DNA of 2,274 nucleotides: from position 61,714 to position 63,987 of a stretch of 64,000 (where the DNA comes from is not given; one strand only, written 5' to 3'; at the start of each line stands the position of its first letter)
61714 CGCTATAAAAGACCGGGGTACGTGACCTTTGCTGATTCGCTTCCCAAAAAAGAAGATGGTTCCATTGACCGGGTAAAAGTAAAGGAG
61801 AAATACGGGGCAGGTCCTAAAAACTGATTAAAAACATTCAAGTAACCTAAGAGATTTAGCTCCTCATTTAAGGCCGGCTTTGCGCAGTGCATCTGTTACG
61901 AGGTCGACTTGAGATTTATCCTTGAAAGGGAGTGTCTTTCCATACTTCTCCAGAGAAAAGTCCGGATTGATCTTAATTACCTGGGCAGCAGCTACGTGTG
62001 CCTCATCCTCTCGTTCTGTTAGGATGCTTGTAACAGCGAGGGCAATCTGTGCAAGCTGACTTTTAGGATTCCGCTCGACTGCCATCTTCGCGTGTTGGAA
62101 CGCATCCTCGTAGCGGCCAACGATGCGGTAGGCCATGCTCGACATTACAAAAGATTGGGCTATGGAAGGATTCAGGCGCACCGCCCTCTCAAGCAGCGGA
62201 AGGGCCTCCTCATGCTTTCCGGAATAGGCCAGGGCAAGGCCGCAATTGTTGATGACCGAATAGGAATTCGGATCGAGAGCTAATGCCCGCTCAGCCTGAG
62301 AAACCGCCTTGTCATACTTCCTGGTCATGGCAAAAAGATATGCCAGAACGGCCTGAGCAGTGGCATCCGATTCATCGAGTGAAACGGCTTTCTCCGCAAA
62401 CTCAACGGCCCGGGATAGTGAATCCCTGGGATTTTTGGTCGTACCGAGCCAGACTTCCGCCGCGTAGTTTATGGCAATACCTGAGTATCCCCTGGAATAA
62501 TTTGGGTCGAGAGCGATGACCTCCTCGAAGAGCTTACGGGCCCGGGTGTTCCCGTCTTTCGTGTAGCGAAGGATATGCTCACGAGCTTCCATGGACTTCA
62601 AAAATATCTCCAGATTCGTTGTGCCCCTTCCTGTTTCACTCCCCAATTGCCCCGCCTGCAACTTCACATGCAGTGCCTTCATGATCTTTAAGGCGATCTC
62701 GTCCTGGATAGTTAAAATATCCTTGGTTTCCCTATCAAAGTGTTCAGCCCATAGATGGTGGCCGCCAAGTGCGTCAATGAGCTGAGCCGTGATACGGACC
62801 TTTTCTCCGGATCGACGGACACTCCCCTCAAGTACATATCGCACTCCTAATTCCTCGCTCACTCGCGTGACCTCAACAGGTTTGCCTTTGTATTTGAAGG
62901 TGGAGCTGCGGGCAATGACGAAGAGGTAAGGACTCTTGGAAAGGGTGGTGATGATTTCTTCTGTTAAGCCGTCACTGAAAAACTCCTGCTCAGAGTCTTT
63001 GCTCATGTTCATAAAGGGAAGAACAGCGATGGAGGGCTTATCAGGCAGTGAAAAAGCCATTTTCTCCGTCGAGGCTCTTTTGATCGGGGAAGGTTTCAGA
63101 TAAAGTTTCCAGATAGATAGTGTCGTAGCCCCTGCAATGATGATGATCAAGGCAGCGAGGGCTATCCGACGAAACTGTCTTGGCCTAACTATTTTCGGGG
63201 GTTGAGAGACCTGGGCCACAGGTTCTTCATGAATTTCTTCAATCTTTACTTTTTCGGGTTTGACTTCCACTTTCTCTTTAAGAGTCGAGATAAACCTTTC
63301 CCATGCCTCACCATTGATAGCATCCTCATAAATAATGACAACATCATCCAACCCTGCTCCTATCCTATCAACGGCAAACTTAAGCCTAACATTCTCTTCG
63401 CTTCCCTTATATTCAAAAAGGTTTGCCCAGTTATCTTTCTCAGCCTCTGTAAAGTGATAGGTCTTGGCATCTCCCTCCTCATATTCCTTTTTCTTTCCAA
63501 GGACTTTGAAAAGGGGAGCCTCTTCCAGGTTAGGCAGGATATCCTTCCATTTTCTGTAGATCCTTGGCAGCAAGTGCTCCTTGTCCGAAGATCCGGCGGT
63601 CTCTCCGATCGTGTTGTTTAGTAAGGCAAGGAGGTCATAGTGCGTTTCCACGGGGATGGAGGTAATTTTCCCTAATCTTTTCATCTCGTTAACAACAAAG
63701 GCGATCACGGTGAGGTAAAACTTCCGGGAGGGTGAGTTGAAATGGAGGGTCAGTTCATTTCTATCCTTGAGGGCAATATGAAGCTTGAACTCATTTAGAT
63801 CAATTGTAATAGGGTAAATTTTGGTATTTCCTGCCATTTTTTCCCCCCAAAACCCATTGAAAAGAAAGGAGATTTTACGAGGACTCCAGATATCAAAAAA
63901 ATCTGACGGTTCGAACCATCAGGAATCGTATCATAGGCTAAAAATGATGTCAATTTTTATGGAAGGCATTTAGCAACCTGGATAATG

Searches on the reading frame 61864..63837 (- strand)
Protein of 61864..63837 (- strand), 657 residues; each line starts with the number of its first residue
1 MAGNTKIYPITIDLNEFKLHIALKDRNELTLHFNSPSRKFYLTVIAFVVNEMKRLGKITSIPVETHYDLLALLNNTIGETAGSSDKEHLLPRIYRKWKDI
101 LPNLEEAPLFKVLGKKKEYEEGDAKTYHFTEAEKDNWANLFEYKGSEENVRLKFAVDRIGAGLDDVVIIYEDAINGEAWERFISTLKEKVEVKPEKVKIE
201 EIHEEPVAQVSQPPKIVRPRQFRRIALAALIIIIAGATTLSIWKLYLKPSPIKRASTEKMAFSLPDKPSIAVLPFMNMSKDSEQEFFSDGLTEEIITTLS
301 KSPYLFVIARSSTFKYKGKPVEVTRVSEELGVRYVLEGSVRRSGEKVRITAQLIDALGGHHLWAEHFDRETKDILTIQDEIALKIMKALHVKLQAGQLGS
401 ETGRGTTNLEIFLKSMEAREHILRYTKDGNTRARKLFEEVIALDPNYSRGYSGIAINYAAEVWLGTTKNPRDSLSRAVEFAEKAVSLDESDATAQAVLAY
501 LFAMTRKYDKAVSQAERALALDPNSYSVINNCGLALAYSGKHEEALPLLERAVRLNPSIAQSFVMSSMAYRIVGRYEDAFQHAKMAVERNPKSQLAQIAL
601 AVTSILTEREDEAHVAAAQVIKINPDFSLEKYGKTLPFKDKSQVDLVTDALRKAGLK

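Call 47: search_protein_families(library=pfam, proteins=[window:61864-63837:-], max_evalue=0.001)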
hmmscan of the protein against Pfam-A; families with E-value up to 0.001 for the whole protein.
window:61864-63837:- (657 aa): 13 families
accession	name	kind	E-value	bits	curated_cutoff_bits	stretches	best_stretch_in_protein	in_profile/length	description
PF07719.23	TPR_2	-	1.1e-19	69.3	27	1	530-558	5-33/34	Tetratricopeptide repeat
PF00515.34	TPR_1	-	1.2e-16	60.2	27.8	1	530-558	5-33/34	Tetratricopeptide repeat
PF13428.12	TPR_14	-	1.5e-12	47.3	23.5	0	494-528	3-37/44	Tetratricopeptide repeat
PF13431.12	TPR_17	-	2.5e-12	46.5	24.4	0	516-546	3-33/34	Tetratricopeptide repeat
PF14559.12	TPR_19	-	3.1e-11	43.9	25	0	574-626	5-57/68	Tetratricopeptide repeat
PF13181.12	TPR_8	-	4.4e-11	42.5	25.7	0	530-558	5-33/34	Tetratricopeptide repeat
PF13432.12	TPR_16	-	7.6e-10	39.5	32.7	1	533-592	4-63/65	Tetratricopeptide repeat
PF13424.12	TPR_12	-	5.5e-09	36.5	30.1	0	474-522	26-75/77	Tetratricopeptide repeat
PF13414.12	TPR_11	-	1.1e-07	31.9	26.8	0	507-536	9-38/42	TPR repeat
PF12895.13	ANAPC3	-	1.1e-05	26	27.2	0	475-551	6-81/82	Anaphase-promoting complex, cyclosome, subunit 3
PF13371.12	TPR_9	-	5.2e-05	23.6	35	1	504-561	7-64/73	Tetratricopeptide repeat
PF13374.12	TPR_10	-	0.00033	21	27.5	0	529-555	5-31/42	Tetratricopeptide repeat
PF25063.1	ARM_TT21_C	-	0.0004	20.8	35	0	474-628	37-198/209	Tetratricopeptide repeat protein 21 C-terminal ARM domain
